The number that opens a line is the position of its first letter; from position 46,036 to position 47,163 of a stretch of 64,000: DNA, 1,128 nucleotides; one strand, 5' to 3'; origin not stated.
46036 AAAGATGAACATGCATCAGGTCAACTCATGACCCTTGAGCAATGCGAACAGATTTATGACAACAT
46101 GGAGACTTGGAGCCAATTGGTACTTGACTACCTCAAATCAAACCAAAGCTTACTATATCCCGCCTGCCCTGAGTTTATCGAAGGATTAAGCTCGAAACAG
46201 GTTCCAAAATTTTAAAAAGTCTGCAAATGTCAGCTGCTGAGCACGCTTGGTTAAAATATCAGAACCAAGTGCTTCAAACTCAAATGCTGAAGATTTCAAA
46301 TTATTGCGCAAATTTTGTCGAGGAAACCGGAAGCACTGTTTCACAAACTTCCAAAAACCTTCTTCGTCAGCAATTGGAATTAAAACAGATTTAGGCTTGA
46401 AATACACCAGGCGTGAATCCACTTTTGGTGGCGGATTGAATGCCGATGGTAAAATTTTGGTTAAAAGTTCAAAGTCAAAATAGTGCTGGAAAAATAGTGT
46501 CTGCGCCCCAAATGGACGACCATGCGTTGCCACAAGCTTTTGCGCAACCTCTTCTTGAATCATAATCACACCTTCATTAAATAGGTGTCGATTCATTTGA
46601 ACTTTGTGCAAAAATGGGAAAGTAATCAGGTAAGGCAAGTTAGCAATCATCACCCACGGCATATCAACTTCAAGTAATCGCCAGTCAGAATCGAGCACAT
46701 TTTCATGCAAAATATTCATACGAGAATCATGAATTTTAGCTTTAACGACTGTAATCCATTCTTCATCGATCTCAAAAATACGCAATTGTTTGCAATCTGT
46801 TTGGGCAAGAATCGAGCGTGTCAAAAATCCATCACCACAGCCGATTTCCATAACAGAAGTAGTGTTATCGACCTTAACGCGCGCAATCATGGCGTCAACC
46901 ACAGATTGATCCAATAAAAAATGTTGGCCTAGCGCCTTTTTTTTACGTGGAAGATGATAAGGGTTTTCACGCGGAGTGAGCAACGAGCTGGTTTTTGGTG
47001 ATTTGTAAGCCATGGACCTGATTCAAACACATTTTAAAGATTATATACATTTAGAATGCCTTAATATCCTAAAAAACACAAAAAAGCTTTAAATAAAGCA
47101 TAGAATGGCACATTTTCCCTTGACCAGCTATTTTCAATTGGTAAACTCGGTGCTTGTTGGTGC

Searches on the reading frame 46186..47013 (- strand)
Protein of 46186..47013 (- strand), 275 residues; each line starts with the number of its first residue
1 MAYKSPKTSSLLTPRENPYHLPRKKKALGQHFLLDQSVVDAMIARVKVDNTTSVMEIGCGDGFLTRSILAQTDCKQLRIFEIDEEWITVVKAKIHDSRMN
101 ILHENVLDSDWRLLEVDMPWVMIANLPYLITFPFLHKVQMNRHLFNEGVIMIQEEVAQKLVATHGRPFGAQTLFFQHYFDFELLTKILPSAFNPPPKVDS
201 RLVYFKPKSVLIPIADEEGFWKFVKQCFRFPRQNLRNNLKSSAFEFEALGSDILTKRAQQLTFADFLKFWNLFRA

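Call 7: find_encoding_contigs(protein=window:46186-47013:-, flank=10000, max_places=6)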
Protein window:46186-47013:- (275 aa): 4 contigs read that carry it; 3 places shown.
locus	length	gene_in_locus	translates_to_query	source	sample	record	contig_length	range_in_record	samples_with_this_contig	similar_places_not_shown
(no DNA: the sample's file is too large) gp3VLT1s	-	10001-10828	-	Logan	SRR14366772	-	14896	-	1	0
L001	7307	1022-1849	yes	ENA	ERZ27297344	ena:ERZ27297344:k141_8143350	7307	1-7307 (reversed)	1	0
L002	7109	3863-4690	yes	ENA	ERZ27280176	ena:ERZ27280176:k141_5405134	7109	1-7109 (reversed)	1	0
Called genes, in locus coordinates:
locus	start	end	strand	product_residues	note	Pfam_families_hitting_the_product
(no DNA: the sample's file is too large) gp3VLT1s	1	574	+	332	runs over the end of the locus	PF00953:Glycos_transf_4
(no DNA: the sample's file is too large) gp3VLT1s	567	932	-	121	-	-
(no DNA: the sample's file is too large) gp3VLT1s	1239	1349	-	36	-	-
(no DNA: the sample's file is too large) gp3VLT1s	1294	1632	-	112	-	-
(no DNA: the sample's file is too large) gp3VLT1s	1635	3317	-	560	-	-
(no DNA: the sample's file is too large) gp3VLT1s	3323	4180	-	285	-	PF01261:AP_endonuc_2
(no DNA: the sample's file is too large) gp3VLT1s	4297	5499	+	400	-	-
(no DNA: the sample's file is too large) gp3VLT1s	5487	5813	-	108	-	-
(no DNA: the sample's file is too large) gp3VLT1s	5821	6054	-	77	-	-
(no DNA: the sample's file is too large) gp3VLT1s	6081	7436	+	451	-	-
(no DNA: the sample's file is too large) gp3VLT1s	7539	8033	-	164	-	-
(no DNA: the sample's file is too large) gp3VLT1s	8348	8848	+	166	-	-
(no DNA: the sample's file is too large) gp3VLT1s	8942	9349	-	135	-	-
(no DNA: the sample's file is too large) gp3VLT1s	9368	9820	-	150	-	-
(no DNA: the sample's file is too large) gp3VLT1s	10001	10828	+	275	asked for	PF00398:RrnaAD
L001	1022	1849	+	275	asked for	PF00398:RrnaAD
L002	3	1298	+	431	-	?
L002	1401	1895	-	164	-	-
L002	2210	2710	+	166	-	-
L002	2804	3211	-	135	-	-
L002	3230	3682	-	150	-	-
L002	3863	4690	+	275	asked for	PF00398:RrnaAD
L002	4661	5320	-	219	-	-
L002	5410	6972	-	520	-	PF03415:Peptidase_C11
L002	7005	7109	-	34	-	?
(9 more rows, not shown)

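Call 8: search_protein_families(library=pfam, proteins=[window:46186-47013:-])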
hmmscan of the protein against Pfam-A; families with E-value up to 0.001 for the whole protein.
window:46186-47013:- (275 aa): 3 families
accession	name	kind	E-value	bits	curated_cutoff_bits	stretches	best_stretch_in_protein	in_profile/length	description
PF00398.26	RrnaAD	-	4.5e-41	141.1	24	1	23-242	3-226/263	Ribosomal RNA adenine dimethylase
PF05175.20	MTS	-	0.00081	19.5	23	0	42-108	23-92/170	Methyltransferase small domain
PF13649.12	Methyltransf_25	-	0.00086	20.4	27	0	54-122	1-71/97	Methyltransferase domain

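Call 17: list_cluster_members(proteins=[P0001, window:46186-47013:-])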
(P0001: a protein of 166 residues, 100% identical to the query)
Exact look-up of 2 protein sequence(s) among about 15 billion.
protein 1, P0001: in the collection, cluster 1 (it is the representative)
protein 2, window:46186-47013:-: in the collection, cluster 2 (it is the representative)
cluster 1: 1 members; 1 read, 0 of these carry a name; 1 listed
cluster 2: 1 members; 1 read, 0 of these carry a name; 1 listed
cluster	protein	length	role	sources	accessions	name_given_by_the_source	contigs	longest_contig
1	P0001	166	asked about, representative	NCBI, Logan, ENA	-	-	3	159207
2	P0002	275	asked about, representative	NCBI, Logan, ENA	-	-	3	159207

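Call 21: find_homologous_proteins(query=window:46186-47013:-, max_evalue=1e-20)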
Query window:46186-47013:- (275 aa): 1286 proteins with E <= 1e-20 among 1957 candidates; the best 120 are listed.
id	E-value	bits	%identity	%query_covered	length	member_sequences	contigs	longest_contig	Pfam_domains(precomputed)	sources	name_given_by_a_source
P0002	1.8e-184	629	100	100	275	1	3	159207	PF00398.27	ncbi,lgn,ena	-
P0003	1.6e-98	347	60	88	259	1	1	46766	PF00398.27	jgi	-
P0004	7.0e-98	345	59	89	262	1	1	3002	PF00398.27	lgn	-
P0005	1.0e-97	345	61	93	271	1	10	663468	PF00398.27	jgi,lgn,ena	jgi:16S rRNA (adenine1518-N6/adenine1519-N6)-dimethyltransferase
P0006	1.1e-97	345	59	89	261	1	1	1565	PF00398.27,PF13649.13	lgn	-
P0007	3.2e-97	343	61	91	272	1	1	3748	PF00398.27,PF05175.21,PF13649.13,PF08242.19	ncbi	-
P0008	1.1e-96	341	59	92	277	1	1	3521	PF00398.27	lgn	-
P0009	2.5e-96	340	59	91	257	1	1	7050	PF00398.27,PF05175.21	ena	-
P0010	5.0e-96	339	57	98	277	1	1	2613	PF00398.27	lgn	-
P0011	5.7e-96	339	58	92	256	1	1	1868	PF00398.27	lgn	-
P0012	1.2e-95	338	60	91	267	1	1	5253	PF00398.27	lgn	-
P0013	1.3e-95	338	60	92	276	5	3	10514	PF00398.27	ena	-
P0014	1.9e-95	337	56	98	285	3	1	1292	PF00398.27,PF13649.13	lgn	-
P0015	2.9e-95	337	58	92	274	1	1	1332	PF00398.27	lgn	-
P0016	3.6e-95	336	59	93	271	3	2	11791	PF00398.27,PF05175.21,PF08242.19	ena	-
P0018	1.1e-94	335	59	89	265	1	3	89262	PF00398.27,PF05175.21,PF13649.13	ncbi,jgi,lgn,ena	-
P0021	4.2e-94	333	60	91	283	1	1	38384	PF00398.27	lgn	-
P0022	1.1e-93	332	59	91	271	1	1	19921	PF00398.27,PF13649.13,PF08242.19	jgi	jgi:16S rRNA (adenine1518-N6/adenine1519-N6)-dimethyltransferase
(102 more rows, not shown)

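Call 23: find_encoding_contigs(protein=P0005, flank=10000, max_places=3)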
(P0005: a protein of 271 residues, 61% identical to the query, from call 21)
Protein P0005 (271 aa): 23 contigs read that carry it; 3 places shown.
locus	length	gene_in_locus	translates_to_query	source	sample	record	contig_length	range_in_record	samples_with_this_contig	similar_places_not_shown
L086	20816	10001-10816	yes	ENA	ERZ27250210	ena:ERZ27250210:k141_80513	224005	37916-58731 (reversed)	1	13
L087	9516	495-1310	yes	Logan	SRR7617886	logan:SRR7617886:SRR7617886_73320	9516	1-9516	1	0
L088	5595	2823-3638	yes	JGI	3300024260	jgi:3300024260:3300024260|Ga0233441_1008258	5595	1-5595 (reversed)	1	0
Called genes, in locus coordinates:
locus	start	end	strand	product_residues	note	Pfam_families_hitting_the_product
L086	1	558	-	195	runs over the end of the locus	PF01250:Ribosomal_S6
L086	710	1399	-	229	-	PF01381:HTH_3, PF12844:HTH_19 (weak), PF13443:HTH_26, PF00717:Peptidase_S24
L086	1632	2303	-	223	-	PF12844:HTH_19 (weak), PF01381:HTH_3, PF13443:HTH_26, PF00717:Peptidase_S24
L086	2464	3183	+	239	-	PF01351:RNase_HII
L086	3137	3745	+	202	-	PF09378:HAS-barrel (faint)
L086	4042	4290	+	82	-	PF00886:Ribosomal_S16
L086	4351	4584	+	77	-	PF13083:KH_KhpA-B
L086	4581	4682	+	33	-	-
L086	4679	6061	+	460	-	PF01746:tRNA_m1G_MT, PF09936:Methyltrn_RNA_4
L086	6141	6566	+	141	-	PF01245:Ribosomal_L19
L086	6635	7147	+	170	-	-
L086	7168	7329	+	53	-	-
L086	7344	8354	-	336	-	PF00877:NLPC_P60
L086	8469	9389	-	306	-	PF00890:FAD_binding_2 (faint), PF01134:GIDA (faint), PF01266:DAO (faint), PF01946:Thi4 (faint), PF03486:HI0933_like (faint), PF07992:Pyr_redox_2, PF13738:Pyr_redox_3, PF00070:Pyr_redox, +2 more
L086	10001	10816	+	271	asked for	PF00398:RrnaAD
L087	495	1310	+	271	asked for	PF00398:RrnaAD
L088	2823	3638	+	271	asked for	PF00398:RrnaAD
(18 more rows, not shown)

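Call 24: find_encoding_contigs(protein=P0003, flank=10000, max_places=2)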
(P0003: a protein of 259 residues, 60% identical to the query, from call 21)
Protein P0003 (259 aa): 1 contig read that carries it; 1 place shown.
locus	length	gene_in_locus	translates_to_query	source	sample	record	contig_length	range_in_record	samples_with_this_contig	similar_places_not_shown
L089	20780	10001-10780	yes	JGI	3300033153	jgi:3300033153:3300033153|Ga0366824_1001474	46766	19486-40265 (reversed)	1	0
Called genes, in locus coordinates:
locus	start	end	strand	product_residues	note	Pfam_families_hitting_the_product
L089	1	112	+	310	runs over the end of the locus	-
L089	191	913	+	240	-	-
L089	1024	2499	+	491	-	PF01266:DAO (faint), PF01593:Amino_oxidase, PF01946:Thi4 (faint), PF13450:NAD_binding_8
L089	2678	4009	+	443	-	PF06500:FrsA-like (weak), PF12697:Abhydrolase_6 (weak)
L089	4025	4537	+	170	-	-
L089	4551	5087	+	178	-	-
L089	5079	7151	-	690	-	PF05192:MutS_III, PF00488:MutS_V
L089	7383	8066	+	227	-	PF14681:UPRTase, PF00156:Pribosyltran (weak)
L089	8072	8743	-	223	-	PF01427:Peptidase_M15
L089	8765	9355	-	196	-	-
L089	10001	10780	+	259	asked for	PF00398:RrnaAD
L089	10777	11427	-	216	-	-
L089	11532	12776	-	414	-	PF03415:Peptidase_C11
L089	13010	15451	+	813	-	PF00133:tRNA-synt_1, PF09334:tRNA-synt_1g, PF13603:tRNA-synt_1_2, PF00133:tRNA-synt_1, PF09334:tRNA-synt_1g (weak), PF08264:Anticodon_1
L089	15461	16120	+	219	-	PF00923:TAL_FSA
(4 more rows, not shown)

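Call 28: find_related_loci(query=A1, collection=metagenome_contigs, flank=4000)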
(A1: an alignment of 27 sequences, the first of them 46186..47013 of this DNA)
Query A1 (275 aa) in metagenome_contigs; peptide patterns used: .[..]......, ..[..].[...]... (x = any residue, [..] = any of these).
600 stretches matched a pattern (row limit reached: there are more); 157 encode a relative of the query (tblastn E <= 1e-3); the best 80 are kept; 80 distinct loci.
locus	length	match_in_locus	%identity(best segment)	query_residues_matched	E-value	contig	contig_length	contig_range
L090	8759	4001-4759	60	19-271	1e-100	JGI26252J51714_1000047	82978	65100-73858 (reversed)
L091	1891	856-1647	55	7-270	7e-105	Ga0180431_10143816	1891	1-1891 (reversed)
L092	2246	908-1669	56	22-275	3e-103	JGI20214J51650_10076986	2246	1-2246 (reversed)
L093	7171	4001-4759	57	22-274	8e-99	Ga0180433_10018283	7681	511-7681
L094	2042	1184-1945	57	21-274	6e-100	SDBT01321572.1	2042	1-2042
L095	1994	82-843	57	21-274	7e-100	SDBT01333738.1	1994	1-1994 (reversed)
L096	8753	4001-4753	57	22-272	9e-95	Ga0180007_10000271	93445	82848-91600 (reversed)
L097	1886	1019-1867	52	13-274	2e-99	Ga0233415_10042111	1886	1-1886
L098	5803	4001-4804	55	8-275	4e-94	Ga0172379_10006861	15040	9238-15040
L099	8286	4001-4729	57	28-270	1e-93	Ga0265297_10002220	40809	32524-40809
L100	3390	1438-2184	56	22-270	3e-94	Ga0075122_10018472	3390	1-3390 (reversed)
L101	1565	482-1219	56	25-271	7e-99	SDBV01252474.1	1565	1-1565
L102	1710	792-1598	54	13-275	6e-98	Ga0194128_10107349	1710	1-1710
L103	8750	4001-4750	55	25-275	2e-92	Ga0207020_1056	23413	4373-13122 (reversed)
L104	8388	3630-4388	54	23-275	4e-92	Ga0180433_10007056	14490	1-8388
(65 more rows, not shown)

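Call 38: find_encoding_contigs(protein=P0018, flank=4000, max_places=1)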
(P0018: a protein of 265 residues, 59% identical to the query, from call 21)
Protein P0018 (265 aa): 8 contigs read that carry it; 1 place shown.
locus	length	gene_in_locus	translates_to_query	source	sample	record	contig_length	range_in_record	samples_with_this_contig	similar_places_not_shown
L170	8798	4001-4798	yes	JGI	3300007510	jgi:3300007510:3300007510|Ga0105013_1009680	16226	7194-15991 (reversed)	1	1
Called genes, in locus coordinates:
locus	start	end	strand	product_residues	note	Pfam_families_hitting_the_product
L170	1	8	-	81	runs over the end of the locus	?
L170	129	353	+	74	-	-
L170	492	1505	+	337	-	PF04392:ABC_sub_bind, PF13407:Peripla_BP_4 (faint)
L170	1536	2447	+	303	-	PF02653:BPD_transp_2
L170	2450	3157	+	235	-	PF00005:ABC_tran, PF13304:AAA_21 (faint), PF02463:SMC_N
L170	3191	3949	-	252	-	PF01784:DUF34_NIF3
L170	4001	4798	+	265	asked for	PF00398:RrnaAD, PF05175:MTS (weak), PF13649:Methyltransf_25 (faint)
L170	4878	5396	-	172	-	PF00293:NUDIX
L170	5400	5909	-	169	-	PF00293:NUDIX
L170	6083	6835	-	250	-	PF02661:Fic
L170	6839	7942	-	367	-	-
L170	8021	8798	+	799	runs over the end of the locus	PF01326:PPDK_N, PF00391:PEP-utilizers, PF02896:PEP-utilizers_C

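Call 39: find_encoding_contigs(protein=P0021, flank=4000, max_places=1)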
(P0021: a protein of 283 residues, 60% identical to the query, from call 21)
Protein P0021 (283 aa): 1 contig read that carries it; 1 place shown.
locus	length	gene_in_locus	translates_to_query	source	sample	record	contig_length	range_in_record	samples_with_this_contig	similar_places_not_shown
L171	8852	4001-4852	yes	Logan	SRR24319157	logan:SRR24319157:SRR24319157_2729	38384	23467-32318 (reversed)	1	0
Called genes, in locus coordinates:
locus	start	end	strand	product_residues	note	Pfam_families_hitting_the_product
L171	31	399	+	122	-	-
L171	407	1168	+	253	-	PF04452:Methyltrans_RNA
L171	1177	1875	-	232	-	PF00814:TsaD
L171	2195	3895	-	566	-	-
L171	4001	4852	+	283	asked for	PF00398:RrnaAD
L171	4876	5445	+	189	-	PF02390:Methyltransf_4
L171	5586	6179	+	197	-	-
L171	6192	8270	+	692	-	PF05192:MutS_III (weak), PF00488:MutS_V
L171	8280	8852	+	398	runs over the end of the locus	-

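Call 40: find_encoding_contigs(protein=P0013, flank=4000, max_places=1)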
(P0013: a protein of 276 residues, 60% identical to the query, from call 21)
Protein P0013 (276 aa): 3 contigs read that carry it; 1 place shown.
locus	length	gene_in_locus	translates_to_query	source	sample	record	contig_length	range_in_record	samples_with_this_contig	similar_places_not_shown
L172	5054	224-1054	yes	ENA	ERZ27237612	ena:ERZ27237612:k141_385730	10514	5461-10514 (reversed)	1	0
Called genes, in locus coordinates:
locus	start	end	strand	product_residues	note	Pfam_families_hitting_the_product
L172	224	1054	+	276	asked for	PF00398:RrnaAD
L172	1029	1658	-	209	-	-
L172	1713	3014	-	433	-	PF03415:Peptidase_C11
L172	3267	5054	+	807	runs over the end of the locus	PF00133:tRNA-synt_1, PF09334:tRNA-synt_1g, PF13603:tRNA-synt_1_2, PF00133:tRNA-synt_1, PF09334:tRNA-synt_1g (weak), PF08264:Anticodon_1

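Call 41: find_encoding_contigs(protein=P0016, flank=4000, max_places=1)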
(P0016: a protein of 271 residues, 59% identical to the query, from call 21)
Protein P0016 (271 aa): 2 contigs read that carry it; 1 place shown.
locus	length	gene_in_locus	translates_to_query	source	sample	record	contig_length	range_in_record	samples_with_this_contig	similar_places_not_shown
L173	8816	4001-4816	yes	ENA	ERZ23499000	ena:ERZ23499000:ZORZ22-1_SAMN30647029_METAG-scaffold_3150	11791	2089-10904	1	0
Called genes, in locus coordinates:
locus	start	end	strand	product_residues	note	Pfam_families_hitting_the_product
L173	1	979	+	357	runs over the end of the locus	-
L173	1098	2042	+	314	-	PF01048:PNP_UDP_1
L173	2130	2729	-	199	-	-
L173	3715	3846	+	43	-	-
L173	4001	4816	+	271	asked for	PF00398:RrnaAD, PF05175:MTS (weak), PF08242:Methyltransf_12 (faint)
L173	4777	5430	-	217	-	-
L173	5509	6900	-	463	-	PF03415:Peptidase_C11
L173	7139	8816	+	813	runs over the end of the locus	PF00133:tRNA-synt_1, PF01406:tRNA-synt_1e (faint), PF09334:tRNA-synt_1g, PF13603:tRNA-synt_1_2, PF00133:tRNA-synt_1, PF09334:tRNA-synt_1g (weak), PF08264:Anticodon_1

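Call 58: find_encoding_contigs(protein=P0007, flank=3000, max_places=1)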
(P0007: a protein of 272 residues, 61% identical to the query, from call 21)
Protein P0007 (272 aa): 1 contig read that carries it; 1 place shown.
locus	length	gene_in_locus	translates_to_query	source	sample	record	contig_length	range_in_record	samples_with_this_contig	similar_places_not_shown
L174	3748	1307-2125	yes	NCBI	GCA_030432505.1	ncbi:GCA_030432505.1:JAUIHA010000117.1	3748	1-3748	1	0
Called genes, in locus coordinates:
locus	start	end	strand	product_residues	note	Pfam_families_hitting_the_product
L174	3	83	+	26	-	?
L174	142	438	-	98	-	-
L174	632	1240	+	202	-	PF04199:Cyclase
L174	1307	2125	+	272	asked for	PF00398:RrnaAD, PF05175:MTS (weak), PF08242:Methyltransf_12 (faint), PF13649:Methyltransf_25 (weak)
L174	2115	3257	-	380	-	-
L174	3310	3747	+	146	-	?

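Call 59: find_encoding_contigs(protein=P0009, flank=3000, max_places=1)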
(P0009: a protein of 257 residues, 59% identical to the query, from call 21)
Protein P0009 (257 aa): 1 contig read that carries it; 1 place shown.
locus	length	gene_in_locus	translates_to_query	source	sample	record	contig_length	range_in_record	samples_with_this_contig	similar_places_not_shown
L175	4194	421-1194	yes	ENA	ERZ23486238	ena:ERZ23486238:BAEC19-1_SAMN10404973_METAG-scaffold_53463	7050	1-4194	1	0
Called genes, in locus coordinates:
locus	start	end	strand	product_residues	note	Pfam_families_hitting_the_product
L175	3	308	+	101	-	?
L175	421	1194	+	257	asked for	PF00398:RrnaAD, PF05175:MTS (weak)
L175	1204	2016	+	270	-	-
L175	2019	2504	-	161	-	-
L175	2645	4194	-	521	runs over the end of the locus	PF03415:Peptidase_C11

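Call 60: find_encoding_contigs(protein=P0012, flank=3000, max_places=1)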
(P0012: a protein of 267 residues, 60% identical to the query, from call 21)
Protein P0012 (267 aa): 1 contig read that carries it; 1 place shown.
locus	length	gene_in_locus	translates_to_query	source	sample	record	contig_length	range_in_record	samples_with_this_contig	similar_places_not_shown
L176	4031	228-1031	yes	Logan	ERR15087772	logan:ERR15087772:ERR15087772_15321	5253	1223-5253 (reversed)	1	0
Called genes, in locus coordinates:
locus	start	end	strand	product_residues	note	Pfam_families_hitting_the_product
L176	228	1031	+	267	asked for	PF00398:RrnaAD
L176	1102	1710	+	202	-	-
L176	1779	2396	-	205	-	-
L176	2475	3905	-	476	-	PF03415:Peptidase_C11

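Call 61: find_encoding_contigs(protein=P0022, flank=3000, max_places=1)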
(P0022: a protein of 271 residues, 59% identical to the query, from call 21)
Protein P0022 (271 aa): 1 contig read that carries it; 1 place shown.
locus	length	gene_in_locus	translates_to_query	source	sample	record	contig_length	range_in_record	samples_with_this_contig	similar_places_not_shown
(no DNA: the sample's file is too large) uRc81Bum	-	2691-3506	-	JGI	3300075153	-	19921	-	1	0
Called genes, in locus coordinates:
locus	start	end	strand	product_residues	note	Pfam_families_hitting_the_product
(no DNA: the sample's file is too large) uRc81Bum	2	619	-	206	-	?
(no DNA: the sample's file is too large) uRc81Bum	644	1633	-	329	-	-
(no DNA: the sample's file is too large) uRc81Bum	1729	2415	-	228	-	-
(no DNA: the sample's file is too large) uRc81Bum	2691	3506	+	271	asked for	PF00398:RrnaAD, PF08242:Methyltransf_12 (weak), PF13649:Methyltransf_25 (weak)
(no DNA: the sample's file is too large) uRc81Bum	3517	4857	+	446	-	PF03219:TLC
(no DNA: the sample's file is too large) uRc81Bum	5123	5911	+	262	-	PF01790:LGT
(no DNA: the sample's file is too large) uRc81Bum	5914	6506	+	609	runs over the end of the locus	PF01807:Zn_ribbon_DnaG, PF08275:DNAG_N, PF01751:Toprim, PF13155:Toprim_2, PF13362:Toprim_3 (weak), PF13662:Toprim_4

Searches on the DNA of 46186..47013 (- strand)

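Call 26: search_rna_families(sources=[L086, L088, L089], threshold=gathering, show_alignments=2)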
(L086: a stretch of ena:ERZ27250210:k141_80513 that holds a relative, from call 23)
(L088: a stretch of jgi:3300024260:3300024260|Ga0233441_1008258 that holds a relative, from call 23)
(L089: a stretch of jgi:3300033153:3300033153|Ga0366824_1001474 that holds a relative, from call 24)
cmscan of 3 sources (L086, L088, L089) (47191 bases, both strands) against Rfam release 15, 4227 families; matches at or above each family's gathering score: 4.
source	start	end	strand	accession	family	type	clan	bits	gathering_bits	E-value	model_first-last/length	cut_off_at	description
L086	9504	9912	-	RF00023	tmRNA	Gene;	CL00001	160.4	47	1.6e-63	1-374/374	no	transfer-messenger RNA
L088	2326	2734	-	RF00023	tmRNA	Gene;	CL00001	160.4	47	1.6e-63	1-374/374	no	transfer-messenger RNA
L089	9484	9859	-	RF00023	tmRNA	Gene;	CL00001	144.6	47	7.4e-57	1-374/374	no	transfer-messenger RNA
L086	3805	3877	+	RF00005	tRNA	Gene; tRNA;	CL00001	65.5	29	4.1e-12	1-71/71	no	tRNA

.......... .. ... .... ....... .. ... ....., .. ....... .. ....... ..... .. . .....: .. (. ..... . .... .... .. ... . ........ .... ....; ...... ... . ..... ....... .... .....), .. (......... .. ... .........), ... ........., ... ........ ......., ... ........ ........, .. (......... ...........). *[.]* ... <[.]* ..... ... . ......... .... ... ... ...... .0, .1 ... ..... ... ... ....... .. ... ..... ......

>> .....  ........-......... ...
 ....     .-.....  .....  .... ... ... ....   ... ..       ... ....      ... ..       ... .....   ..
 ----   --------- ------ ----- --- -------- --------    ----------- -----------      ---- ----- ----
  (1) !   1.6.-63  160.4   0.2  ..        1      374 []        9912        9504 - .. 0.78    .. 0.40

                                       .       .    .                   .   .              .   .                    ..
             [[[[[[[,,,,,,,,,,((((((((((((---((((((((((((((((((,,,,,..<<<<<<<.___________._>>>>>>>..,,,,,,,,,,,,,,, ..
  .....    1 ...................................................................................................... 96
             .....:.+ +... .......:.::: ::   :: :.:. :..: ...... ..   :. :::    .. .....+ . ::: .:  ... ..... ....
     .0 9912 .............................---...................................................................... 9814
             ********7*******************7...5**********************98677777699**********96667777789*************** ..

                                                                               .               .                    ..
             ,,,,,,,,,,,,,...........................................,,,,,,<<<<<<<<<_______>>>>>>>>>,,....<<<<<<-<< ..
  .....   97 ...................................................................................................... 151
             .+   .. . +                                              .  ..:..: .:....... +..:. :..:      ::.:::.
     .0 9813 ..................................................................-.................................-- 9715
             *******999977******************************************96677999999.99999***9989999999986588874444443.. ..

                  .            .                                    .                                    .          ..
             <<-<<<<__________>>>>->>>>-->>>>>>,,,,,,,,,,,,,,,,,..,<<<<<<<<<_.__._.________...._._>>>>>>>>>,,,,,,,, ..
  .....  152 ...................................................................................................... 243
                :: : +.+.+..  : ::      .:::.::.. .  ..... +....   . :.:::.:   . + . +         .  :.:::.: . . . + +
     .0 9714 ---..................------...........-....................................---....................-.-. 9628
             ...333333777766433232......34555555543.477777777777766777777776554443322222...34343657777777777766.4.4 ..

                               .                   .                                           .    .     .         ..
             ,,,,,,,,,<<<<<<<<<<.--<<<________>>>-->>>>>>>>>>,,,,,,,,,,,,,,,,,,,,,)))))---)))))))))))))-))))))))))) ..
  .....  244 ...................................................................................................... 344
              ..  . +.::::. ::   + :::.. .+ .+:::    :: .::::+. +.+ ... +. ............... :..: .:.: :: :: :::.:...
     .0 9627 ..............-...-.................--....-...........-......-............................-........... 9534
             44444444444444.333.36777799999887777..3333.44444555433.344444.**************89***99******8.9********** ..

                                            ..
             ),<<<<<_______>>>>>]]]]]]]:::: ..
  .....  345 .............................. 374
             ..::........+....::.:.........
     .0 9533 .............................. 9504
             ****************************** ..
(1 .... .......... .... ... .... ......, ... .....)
